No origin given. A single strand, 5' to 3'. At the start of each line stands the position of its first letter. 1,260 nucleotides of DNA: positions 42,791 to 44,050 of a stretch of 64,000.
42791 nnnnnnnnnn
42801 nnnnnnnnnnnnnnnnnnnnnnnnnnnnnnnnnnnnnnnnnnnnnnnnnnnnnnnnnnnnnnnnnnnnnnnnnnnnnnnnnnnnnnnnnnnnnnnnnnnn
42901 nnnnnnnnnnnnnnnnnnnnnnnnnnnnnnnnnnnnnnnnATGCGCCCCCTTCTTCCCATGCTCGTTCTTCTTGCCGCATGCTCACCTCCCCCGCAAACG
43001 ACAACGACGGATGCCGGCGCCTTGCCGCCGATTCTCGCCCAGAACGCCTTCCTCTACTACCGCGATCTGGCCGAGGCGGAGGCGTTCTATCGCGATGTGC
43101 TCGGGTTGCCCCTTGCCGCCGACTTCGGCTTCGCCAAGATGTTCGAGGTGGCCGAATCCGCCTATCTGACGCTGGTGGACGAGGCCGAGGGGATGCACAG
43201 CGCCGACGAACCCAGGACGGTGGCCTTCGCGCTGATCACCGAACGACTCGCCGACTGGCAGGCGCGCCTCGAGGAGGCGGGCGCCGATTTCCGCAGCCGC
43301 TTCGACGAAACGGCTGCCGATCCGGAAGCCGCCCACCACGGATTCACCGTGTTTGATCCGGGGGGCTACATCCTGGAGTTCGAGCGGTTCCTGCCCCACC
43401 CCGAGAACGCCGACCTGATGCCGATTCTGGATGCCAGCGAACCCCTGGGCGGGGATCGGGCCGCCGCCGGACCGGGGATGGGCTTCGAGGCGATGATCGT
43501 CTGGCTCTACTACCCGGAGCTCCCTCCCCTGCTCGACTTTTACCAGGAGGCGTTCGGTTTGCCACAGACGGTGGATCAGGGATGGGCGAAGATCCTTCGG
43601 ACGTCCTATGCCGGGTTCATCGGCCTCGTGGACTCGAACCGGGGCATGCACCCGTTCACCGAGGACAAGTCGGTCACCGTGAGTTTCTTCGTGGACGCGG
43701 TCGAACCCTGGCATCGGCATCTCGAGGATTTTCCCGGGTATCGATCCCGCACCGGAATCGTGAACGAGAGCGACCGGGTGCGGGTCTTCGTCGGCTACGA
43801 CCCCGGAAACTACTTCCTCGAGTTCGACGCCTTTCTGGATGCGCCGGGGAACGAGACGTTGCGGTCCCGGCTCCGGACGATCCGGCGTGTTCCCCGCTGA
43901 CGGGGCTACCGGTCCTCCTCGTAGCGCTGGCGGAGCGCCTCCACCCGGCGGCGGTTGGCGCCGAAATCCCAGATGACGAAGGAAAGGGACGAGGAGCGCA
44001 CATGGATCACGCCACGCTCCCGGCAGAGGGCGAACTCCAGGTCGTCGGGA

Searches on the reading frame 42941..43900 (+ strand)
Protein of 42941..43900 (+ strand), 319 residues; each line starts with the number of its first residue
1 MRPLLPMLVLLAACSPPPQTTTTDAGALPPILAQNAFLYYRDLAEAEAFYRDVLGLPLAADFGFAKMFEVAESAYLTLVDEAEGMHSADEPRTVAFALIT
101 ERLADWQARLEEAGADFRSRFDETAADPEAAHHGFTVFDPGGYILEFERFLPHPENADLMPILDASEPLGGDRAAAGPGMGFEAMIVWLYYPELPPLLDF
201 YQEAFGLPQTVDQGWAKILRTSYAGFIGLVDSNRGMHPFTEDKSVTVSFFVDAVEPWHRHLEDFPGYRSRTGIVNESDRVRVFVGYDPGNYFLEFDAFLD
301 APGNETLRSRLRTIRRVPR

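Call 36: find_related_loci(query=window:42941-43900:+, collection=genome_contigs, flank=10000)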
Query window:42941-43900:+ (319 aa) in genome_contigs; peptide patterns used: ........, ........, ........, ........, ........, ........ (x = any residue, [..] = any of these).
88 stretches matched a pattern; 26 encode a relative of the query (tblastn E <= 1e-3); 26 distinct loci.
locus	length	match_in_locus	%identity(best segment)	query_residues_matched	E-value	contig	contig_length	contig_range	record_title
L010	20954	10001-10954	79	1-315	1e-167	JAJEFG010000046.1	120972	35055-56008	MAG: Acidobacteria bacterium isolate p16x43bins.1 k141_865377, whole genome shotgun sequence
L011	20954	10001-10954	79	1-315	6e-167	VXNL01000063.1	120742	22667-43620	MAG: Acidobacteria bacterium isolate SB0661_bin_8 NODE_180_length_120742_cov_238.748921, whole genome shotgun sequence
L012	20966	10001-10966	78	1-315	1e-166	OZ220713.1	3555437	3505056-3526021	MAG: Vicinamibacteria bacterium isolate f5636fb4-303b-4095-abf0-868cc3675b90 genome assembly, chromosome: 1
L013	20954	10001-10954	78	1-315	2e-165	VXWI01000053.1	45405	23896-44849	MAG: Acidobacteria bacterium isolate SB0668_bin_14 NODE_374_length_45405_cov_14.488512, whole genome shotgun sequence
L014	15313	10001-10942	80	7-316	3e-165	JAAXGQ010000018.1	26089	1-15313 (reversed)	MAG: Vicinamibacteraceae bacterium isolate Plut_88867 filtered_Plut_88867_genomic_contig_10676, whole genome shotgun seq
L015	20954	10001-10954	78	1-311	2e-164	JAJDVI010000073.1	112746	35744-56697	MAG: Acidobacteria bacterium isolate jk18x22bins.33 k141_733300, whole genome shotgun sequence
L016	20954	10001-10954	77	1-315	8e-164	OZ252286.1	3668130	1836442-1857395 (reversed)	MAG: Candidatus Marinacidobacterium sp. isolate 2fc02975-8019-4601-bdd3-05d84ce2460d genome assembly, chromosome: 1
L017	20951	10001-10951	77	1-314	1e-162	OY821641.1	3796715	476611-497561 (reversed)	MAG: Vicinamibacteria bacterium isolate 8cd05730-cbc4-4aa5-8344-af9f7d824ee9 genome assembly, chromosome: 1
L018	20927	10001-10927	78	14-315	5e-162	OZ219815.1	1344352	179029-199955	MAG: Vicinamibacteria bacterium isolate 9f2a63bf-6400-4679-989b-6d6b125ab8ea genome assembly, chromosome: 1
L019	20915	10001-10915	78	14-315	6e-161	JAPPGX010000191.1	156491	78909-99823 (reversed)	MAG: Acidobacteriota bacterium isolate RHO1_bin_67 NODE_190_length_156491_cov_26.856254, whole genome shotgun sequence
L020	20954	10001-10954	78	1-315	1e-160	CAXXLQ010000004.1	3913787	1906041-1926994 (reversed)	MAG: Vicinamibacteria bacterium isolate d0699c76-2533-4a58-a70c-6c423186d07a genome assembly, contig: contig_4, whole ge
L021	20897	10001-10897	80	14-311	2e-159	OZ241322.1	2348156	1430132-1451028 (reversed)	MAG: Vicinamibacteria bacterium isolate e57db084-d0b4-413a-9b9d-0a793531acb6 genome assembly, chromosome: 1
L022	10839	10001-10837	86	1-307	2e-159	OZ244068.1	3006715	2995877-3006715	MAG: Vicinamibacteria bacterium isolate 171d4372-a0b6-4c87-835a-0c0263473d05 genome assembly, chromosome: 1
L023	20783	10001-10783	90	31-307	1e-158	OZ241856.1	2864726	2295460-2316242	MAG: Candidatus Marinacidobacterium sp. isolate 57d0b85c-66d1-4277-a7e3-fd04592ce509 genome assembly, chromosome: 1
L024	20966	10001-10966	75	1-315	1e-157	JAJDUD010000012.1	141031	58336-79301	MAG: Acidobacteria bacterium isolate jk18x1bzbins.64 k141_1169873, whole genome shotgun sequence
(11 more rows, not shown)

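Call 41: search_protein_families(library=pfam, proteins=[L021:8247-9983:-, L022:9078-9689:-, L022:9715-10002:-, L022:7548-9029:-], max_evalue=0.01)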
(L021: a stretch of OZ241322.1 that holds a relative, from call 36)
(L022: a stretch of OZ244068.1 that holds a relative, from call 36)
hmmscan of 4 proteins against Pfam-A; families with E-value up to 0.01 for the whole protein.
L021:8247-9983:- (578 aa): 6 families
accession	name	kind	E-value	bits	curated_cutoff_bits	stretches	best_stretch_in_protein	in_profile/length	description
PF13175.12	AAA_15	-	2.8e-16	60.5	32.1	2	24-65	1-44/374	AAA ATPase domain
PF13304.12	AAA_21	-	2.4e-15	57.8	27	2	270-333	239-303/304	AAA domain, putative AbiEii toxin, Type IV TA system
PF02463.25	SMC_N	-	1.1e-08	35.3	40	2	272-337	143-206/220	RecF/RecN/SMC N terminal domain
PF13476.12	AAA_23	-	3e-07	31.7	27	1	27-66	1-41/201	AAA domain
PF13555.12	AAA_29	-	0.00094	19.3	27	1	25-65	1-43/61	P-loop containing region of AAA domain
PF13401.12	AAA_22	-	0.0069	17.1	27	0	218-329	39-124/130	AAA domain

L022:9078-9689:- (203 aa): 0 families

L022:9715-10002:- (95 aa): 0 families

L022:7548-9029:- (493 aa): 3 families
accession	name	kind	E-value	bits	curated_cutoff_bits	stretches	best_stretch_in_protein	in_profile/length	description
PF07685.20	GATase_3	-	4.6e-51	173.7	27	1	256-440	1-195/196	CobB/CobQ-like glutamine amidotransferase domain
PF01656.29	CbiA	-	1.4e-22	80.4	25.4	1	9-241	1-123/125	CobQ/CobB/MinD/ParA nucleotide binding domain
PF13500.12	AAA_26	-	2.3e-18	67.2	27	1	7-230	1-191/198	AAA domain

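Call 42: search_protein_families(library=padloc, proteins=[L021:8247-9983:-, L022:9078-9689:-, L022:9715-10002:-], max_evalue=0.01)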
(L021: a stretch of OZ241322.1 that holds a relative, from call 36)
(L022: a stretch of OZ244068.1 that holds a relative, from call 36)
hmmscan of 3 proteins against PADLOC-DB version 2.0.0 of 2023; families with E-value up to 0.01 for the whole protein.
L021:8247-9983:- (578 aa): 110 families (the best 25 are shown)
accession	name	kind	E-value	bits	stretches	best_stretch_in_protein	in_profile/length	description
PDLC03878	NsnB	-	3.3e-20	71.2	2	238-333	185-281/345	-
PDLC02979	AriA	-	3.2e-19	68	2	24-65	1-44/373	-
PDLC04135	mad3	-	1.1e-16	59.3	2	249-333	245-327/374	mads_3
PDLC02980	AriA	-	2.7e-16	58.4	2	252-333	221-303/304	-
PDLC02981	AriAB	-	5.8e-14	49.7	2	284-471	327-522/694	-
PDLC04180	HEC-01A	-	7.1e-14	49.8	2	25-64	3-42/382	-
PDLC00070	GajA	-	1.6e-13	48.1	2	24-66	2-44/596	AAA ATPase domain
PDLC00067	GajA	-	7.1e-13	45.9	2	25-66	5-46/604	AAA ATPase domain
PDLC00075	GajA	-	5.2e-12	43.1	2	278-422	259-399/536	AAA ATPase domain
PDLC00098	GajA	-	5.7e-12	43.1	2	281-415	278-415/534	AAA ATPase domain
PDLC02335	AbiLi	-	9.5e-12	42.6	2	267-343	176-249/326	AbiLi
PDLC04611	PDC-M38A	-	1.3e-11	42.7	1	24-67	1-45/383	-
PDLC00093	GajA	-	1.5e-10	38.4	1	25-66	3-45/736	AAA ATPase domain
PDLC02358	Old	-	1.9e-10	38.2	1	25-65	4-44/578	Old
PDLC00271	PtuA1|PtuA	-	2e-10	38.8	1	25-66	3-45/421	AAA ATPase domain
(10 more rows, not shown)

L022:9078-9689:- (203 aa): 1 family
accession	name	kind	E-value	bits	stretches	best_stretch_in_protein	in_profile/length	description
PDLC02634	DrmD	-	2.6e-20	69.9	1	1-144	700-843/900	DrmD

L022:9715-10002:- (95 aa): 0 families

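Call 63: search_protein_families(library=pfam, proteins=[window:42941-43900:+], max_evalue=0.01)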
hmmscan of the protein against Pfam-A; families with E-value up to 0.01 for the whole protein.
window:42941-43900:+ (319 aa): 4 families
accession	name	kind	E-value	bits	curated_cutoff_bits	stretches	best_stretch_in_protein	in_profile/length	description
PF00903.31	Glyoxalase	-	1.6e-11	45.1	20.6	1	38-147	7-121/121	Glyoxalase/Bleomycin resistance protein/Dioxygenase superfamily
PF18029.7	Glyoxalase_6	-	2e-05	25.6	23.6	1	41-130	7-100/106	Glyoxalase-like domain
PF22677.2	Ble-like_N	-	0.00014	21.9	24.5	1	41-67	10-37/41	Bleomycin resistance protein-like N-terminal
PF12681.13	Glyoxalase_2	-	0.0045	17.4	30.1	0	35-69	3-37/118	Glyoxalase-like domain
